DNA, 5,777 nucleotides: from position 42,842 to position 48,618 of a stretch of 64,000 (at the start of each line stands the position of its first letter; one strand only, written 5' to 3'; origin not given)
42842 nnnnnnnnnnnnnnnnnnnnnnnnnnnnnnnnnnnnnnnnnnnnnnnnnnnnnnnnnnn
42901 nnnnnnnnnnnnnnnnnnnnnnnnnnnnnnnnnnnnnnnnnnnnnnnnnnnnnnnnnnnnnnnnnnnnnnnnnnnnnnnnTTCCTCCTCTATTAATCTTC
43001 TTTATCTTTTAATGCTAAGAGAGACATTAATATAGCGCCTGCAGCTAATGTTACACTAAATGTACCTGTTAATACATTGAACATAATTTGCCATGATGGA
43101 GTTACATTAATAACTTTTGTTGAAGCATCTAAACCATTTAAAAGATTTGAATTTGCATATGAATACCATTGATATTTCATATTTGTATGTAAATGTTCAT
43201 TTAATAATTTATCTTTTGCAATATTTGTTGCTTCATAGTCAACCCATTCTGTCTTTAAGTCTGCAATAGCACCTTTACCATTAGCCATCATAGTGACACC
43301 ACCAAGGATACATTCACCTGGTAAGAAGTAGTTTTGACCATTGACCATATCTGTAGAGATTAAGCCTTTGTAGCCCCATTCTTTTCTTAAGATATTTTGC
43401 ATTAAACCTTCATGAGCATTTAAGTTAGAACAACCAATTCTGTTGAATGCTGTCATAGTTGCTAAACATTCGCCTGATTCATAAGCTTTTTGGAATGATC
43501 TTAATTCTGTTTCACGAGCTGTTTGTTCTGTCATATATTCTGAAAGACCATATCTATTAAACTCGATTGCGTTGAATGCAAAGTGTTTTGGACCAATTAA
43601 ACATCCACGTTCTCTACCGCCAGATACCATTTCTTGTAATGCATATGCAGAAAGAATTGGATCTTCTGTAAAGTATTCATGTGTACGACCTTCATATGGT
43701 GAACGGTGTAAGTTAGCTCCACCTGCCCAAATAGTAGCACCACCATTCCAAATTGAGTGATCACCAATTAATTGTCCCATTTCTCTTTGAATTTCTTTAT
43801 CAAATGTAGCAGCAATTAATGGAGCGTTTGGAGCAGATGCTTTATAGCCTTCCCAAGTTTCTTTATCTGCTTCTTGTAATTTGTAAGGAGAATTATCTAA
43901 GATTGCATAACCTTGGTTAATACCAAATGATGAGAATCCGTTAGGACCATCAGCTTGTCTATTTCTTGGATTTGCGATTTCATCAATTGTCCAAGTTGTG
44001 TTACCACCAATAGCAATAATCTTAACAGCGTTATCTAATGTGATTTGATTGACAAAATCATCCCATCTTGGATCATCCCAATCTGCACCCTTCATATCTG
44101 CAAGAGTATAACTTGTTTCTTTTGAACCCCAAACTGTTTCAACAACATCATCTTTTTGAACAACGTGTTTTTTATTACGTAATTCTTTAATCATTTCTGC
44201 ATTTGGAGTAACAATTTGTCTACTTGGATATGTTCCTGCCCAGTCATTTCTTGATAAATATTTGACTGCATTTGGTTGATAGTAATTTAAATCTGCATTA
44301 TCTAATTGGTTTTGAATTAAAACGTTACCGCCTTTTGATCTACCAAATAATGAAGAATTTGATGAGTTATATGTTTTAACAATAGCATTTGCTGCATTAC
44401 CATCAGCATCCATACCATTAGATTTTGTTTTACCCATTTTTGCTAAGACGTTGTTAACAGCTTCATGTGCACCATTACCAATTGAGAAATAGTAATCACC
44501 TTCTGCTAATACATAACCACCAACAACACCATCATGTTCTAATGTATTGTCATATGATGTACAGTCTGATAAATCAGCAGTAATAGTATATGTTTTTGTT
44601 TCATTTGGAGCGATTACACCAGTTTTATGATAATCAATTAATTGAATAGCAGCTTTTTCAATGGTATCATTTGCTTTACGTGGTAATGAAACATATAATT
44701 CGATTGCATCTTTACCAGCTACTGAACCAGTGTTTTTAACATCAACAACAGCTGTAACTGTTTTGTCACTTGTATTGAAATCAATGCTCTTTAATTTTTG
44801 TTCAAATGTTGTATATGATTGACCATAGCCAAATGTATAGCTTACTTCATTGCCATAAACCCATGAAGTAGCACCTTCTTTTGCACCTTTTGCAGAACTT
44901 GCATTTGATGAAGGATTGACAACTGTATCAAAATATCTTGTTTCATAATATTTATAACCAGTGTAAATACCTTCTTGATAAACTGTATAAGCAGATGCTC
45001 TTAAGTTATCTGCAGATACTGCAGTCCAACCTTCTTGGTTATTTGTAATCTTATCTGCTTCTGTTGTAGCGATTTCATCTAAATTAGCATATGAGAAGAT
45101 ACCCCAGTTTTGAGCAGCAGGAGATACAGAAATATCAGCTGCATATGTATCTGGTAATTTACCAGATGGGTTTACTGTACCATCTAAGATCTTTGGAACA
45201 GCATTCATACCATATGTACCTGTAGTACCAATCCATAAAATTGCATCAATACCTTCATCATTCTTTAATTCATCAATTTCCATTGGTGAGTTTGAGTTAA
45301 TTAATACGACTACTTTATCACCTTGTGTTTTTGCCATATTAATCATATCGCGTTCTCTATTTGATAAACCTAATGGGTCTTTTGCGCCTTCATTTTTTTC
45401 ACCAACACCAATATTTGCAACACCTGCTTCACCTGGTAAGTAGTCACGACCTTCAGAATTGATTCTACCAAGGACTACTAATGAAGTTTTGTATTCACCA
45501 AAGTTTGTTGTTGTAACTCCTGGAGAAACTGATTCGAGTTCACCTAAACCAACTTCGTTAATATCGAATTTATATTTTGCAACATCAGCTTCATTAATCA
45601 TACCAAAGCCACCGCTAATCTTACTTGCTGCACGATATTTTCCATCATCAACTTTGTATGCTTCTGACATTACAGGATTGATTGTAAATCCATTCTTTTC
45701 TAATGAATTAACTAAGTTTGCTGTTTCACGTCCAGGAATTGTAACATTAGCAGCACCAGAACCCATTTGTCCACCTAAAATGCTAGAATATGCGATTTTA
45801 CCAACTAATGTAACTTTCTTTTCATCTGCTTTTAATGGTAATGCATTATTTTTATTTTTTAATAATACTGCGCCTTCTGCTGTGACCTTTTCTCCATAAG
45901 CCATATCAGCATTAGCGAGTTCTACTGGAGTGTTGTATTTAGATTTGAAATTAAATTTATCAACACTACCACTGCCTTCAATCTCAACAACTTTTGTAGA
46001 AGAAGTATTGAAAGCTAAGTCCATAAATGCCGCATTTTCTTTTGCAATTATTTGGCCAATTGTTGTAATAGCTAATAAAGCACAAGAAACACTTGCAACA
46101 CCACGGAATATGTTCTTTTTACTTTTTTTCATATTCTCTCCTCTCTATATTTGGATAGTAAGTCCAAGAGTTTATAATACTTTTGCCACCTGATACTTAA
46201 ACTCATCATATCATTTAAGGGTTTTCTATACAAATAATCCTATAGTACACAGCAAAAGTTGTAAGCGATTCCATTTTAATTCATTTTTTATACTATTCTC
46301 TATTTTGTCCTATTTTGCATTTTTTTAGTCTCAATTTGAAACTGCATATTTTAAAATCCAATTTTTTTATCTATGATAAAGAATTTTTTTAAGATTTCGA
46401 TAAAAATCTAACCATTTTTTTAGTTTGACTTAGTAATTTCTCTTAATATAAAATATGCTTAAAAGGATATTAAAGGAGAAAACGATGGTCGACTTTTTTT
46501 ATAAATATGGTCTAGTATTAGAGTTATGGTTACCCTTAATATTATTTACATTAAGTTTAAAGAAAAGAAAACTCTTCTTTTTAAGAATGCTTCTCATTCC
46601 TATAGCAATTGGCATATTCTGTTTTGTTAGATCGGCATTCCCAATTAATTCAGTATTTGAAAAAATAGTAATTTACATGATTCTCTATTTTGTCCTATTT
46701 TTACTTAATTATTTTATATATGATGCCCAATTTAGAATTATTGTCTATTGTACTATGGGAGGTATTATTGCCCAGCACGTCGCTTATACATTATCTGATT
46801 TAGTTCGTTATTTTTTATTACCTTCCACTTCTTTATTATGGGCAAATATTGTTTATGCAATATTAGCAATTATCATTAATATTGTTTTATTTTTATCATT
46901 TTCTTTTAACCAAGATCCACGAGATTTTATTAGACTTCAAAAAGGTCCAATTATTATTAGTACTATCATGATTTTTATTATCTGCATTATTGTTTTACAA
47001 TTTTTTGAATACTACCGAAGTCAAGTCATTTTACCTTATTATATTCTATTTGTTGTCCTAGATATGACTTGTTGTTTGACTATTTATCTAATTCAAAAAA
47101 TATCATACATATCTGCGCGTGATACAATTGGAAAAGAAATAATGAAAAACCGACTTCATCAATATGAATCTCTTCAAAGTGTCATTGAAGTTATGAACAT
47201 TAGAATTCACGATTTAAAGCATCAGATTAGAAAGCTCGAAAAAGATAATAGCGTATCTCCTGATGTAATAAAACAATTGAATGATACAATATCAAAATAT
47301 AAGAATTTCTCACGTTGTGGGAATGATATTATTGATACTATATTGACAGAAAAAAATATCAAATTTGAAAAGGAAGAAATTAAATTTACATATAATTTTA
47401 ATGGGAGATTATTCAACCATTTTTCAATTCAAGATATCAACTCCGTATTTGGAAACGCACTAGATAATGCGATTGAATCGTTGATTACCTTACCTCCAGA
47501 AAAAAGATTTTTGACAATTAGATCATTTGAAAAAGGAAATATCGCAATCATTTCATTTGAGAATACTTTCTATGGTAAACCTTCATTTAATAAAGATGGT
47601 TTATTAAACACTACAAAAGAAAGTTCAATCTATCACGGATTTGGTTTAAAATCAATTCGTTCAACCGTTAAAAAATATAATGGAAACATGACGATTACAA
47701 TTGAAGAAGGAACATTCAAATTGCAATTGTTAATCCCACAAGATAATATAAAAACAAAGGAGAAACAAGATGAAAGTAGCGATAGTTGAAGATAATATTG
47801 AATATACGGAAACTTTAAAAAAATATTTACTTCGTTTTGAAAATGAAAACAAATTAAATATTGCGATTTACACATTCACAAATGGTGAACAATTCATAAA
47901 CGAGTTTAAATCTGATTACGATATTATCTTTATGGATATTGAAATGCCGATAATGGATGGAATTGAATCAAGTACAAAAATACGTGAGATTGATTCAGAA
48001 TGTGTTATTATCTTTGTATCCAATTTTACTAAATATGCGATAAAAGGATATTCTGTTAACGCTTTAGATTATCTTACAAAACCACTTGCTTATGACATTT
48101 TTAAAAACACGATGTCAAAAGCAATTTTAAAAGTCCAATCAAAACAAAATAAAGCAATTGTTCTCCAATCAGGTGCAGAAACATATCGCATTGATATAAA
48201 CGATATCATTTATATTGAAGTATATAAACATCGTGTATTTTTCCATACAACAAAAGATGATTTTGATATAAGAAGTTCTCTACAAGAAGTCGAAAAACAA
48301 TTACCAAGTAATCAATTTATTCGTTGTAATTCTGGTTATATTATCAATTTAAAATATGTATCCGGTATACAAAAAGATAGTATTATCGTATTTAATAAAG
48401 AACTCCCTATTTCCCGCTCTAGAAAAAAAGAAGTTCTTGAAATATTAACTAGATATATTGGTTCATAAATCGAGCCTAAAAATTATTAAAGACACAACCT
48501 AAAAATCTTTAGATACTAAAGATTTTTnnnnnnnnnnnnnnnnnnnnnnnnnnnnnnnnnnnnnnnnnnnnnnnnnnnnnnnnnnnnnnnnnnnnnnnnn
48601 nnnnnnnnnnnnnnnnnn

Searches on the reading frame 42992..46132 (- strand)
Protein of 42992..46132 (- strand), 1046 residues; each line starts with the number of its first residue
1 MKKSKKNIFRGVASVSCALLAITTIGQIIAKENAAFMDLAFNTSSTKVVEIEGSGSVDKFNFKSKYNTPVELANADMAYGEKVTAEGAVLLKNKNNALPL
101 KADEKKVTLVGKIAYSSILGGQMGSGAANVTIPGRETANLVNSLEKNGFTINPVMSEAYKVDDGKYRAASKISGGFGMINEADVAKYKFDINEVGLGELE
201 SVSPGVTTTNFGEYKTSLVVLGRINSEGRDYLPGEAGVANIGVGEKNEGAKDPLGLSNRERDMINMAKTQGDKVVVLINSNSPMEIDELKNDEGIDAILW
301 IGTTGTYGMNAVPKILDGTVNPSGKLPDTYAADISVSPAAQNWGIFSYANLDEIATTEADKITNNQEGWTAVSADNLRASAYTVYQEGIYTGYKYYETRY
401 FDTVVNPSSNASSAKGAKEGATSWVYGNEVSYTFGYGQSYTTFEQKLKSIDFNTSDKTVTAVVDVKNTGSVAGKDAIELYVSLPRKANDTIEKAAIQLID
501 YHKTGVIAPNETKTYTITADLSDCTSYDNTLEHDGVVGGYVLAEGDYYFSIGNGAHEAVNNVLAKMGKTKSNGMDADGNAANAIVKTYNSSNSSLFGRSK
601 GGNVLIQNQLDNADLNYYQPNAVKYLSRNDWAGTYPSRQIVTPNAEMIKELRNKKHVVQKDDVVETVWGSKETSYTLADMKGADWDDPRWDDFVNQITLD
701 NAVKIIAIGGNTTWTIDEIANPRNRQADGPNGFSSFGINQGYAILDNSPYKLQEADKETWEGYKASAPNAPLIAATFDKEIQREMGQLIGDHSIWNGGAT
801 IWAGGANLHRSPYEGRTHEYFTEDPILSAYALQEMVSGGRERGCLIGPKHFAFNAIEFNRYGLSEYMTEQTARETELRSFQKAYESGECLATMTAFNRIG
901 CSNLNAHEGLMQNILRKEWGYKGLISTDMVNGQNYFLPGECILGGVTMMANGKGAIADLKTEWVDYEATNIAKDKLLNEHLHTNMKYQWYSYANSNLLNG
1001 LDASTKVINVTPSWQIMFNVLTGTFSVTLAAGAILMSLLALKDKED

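Call 30: search_protein_families(library=pfam, proteins=[window:42992-46132:-], max_evalue=0.001)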
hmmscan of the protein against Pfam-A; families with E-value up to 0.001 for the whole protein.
window:42992-46132:- (1046 aa): 3 families
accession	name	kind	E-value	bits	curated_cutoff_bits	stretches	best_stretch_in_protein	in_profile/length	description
PF01915.27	Glyco_hydro_3_C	-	1.4e-25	90.9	31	1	89-393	2-200/200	Glycosyl hydrolase family 3 C-terminal domain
PF00933.27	Glyco_hydro_3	-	2.8e-15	57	27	1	766-931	84-254/316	Glycosyl hydrolase family 3 N terminal domain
PF14310.12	Fn3-like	-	1.3e-05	25.6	25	1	477-553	3-69/71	Fibronectin type III-like domain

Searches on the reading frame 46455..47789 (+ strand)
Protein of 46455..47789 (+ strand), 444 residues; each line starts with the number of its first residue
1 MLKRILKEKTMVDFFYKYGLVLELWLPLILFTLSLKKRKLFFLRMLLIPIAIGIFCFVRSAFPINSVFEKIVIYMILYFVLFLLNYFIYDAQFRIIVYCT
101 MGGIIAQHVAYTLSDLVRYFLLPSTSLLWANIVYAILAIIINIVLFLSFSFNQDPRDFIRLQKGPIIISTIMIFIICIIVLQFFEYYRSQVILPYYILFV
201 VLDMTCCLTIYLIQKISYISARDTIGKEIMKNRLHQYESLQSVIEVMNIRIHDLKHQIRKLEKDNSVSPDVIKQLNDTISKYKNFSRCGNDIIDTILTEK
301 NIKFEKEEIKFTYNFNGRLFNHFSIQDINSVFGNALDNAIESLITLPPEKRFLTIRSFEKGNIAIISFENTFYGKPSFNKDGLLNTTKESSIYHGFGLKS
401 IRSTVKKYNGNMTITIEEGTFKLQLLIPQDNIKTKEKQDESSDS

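Call 30: search_protein_families(library=pfam, proteins=[window:46455-47789:+], max_evalue=0.001)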
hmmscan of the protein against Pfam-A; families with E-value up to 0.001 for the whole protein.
window:46455-47789:+ (444 aa): 1 family
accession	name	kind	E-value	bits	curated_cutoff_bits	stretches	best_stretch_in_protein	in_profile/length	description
PF14501.12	HATPase_c_5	-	2e-25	89.1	22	1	325-428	3-102/102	GHKL domain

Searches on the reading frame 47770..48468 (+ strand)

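Call 30: search_protein_families(library=pfam, proteins=[window:47770-48468:+], max_evalue=0.001)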
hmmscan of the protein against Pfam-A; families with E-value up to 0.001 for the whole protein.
window:47770-48468:+ (232 aa): 2 families
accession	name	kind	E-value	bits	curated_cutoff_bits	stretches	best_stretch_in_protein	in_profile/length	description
PF04397.21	LytTR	-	8.3e-22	77.7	22.6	1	137-226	2-97/98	LytTr DNA-binding domain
PF00072.30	Response_reg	-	9.3e-18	64.9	30.2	1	3-108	1-103/111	Response regulator receiver domain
